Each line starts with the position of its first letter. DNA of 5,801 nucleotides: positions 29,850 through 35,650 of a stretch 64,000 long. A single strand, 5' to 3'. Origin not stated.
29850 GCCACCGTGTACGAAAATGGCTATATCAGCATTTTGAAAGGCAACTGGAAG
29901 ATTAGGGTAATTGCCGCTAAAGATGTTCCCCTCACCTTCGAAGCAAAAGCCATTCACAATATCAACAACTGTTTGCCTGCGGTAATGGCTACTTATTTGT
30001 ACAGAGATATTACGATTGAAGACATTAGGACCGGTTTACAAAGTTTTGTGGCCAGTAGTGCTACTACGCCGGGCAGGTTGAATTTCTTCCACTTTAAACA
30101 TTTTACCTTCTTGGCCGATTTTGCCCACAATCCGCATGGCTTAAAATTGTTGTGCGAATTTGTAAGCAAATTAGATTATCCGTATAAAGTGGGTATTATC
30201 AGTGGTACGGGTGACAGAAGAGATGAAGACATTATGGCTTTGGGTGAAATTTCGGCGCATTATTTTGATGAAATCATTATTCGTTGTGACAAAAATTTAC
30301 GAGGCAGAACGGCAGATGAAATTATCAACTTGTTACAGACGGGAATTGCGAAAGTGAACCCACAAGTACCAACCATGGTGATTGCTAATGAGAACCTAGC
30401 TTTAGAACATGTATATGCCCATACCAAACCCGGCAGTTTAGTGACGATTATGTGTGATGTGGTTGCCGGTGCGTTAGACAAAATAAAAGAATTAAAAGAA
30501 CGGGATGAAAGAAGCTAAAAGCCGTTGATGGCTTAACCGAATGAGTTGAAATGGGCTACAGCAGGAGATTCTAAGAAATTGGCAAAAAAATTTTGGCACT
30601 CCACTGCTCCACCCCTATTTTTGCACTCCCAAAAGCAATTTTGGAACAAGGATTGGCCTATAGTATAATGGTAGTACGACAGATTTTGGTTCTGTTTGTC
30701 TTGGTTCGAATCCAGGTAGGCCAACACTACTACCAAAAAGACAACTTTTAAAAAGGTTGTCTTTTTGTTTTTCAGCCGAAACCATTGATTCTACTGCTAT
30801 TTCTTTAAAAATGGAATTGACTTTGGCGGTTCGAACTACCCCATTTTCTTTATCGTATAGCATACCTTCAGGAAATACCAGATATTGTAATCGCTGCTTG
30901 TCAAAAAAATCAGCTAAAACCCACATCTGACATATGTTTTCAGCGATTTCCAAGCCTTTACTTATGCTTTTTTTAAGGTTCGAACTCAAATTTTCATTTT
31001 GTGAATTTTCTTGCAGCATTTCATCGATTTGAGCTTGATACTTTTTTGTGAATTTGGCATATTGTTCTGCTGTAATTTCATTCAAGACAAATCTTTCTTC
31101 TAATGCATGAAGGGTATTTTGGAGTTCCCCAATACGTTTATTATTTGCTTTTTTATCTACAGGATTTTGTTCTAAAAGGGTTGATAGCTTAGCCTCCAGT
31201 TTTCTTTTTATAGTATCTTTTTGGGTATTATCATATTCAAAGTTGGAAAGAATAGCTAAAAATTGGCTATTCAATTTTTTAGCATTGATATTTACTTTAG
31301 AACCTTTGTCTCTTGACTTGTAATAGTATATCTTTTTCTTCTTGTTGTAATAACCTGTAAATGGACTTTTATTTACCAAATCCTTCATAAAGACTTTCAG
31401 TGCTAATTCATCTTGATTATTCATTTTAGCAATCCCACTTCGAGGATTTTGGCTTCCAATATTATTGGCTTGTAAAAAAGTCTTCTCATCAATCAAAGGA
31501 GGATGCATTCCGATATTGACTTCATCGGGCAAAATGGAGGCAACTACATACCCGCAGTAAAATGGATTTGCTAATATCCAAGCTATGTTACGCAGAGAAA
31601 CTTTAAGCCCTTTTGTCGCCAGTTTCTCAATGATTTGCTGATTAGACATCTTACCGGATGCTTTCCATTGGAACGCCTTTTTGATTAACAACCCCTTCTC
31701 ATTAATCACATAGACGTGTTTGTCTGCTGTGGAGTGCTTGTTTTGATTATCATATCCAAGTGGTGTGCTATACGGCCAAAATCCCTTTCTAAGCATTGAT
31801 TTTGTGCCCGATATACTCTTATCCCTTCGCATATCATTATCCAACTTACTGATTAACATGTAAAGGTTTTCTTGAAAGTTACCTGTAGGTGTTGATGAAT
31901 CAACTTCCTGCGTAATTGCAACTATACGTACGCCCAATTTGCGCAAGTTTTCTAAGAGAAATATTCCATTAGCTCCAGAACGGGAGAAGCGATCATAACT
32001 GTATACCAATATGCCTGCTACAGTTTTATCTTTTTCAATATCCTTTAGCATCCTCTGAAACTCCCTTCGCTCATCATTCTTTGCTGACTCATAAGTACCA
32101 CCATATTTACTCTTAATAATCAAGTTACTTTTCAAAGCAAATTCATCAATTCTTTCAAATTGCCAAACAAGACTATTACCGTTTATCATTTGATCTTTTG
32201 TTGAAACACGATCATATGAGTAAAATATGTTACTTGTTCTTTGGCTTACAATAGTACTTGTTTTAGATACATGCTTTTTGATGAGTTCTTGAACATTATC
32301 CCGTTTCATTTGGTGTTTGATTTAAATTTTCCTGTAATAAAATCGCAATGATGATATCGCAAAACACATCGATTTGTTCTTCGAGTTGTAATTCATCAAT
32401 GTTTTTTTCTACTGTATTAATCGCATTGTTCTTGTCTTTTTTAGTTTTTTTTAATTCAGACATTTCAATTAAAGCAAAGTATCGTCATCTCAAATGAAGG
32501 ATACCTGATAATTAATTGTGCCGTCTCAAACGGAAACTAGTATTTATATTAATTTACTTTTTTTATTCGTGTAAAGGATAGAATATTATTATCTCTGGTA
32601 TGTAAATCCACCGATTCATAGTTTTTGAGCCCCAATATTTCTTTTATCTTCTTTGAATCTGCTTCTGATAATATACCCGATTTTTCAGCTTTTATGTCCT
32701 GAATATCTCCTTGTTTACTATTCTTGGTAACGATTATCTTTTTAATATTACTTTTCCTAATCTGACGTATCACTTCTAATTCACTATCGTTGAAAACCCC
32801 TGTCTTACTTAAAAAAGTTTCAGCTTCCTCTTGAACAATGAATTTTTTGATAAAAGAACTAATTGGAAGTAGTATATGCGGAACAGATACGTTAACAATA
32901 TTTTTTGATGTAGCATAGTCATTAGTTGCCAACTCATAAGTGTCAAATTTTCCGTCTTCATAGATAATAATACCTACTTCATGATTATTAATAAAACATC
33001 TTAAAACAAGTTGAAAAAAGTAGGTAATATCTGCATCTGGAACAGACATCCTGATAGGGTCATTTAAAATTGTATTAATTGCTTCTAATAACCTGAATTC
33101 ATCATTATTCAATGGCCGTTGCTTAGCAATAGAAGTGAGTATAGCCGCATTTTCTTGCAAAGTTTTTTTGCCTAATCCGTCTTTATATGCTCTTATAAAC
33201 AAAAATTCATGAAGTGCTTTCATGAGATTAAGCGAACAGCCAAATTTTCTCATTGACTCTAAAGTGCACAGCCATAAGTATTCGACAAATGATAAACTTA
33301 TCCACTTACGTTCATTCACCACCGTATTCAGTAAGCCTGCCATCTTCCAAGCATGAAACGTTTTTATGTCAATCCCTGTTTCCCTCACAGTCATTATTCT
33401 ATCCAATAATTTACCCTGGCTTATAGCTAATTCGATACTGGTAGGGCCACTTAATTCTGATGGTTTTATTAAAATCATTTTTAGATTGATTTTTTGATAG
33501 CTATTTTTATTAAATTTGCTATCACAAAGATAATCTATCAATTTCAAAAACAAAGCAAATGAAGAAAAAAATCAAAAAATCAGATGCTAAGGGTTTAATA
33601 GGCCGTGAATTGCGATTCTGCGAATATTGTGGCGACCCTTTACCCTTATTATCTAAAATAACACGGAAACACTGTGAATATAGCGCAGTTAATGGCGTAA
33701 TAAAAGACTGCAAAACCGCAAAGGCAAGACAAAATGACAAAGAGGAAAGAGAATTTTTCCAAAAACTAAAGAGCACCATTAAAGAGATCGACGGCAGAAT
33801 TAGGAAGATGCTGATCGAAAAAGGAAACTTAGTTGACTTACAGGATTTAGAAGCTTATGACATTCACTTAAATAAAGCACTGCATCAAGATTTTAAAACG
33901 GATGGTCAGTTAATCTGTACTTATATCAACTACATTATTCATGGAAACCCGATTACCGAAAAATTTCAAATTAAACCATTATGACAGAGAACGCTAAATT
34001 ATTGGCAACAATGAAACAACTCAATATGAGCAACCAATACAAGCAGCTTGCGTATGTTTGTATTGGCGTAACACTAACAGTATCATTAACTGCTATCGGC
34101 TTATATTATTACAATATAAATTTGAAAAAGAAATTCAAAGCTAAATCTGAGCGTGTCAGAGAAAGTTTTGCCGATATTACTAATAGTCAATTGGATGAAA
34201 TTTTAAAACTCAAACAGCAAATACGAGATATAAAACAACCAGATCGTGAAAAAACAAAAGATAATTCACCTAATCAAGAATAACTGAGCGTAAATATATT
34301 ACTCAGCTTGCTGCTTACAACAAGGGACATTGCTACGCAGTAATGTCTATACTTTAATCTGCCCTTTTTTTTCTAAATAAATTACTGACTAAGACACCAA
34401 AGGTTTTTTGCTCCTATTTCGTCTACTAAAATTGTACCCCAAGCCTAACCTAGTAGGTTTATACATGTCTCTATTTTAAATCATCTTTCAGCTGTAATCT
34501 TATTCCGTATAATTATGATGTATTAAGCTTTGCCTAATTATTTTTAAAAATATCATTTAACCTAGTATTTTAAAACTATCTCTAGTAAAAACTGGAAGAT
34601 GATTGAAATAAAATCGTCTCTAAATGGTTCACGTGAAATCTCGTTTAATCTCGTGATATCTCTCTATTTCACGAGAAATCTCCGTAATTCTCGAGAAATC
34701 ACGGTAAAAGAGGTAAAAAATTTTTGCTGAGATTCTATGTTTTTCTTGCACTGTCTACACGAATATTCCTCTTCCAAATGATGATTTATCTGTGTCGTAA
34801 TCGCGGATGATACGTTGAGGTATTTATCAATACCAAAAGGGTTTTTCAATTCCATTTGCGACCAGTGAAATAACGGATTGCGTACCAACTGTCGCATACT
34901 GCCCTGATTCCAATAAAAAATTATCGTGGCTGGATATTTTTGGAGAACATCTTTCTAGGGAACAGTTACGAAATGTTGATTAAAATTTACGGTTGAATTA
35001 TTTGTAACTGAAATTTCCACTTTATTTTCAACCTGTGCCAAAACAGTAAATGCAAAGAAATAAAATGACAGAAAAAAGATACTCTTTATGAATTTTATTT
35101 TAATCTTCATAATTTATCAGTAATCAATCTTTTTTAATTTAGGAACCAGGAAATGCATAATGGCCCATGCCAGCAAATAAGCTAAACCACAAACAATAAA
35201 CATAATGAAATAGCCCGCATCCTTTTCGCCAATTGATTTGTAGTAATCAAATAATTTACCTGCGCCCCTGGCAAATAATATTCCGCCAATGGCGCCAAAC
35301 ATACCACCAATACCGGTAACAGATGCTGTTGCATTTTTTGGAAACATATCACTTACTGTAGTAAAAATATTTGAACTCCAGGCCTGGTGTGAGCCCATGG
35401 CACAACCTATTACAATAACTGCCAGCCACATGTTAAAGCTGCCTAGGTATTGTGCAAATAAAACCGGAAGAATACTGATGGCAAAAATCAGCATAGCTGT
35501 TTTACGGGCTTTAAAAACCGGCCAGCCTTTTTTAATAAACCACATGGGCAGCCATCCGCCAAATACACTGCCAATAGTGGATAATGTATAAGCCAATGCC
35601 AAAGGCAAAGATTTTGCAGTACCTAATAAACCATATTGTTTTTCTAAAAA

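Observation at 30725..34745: Compact AT-rich element next to tRNA-Gln: a large serine recombinase plus a set of unrecognisable genes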

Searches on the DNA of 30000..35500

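Call 80: search_rna_families(source=window, start=30000, end=35500, threshold=evalue, max_evalue=1)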
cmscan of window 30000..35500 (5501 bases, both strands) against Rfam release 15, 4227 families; matches with E-value up to 1: 2.
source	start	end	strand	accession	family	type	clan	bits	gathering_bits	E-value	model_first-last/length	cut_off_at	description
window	30654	30724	+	RF00005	tRNA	Gene; tRNA;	CL00001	65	29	6.5e-13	1-71/71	no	tRNA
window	30650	30768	+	RF02435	SpF41_sRNA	Gene; sRNA;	-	31.1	52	0.056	1-105/105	no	Streptococcus sRNA SpF41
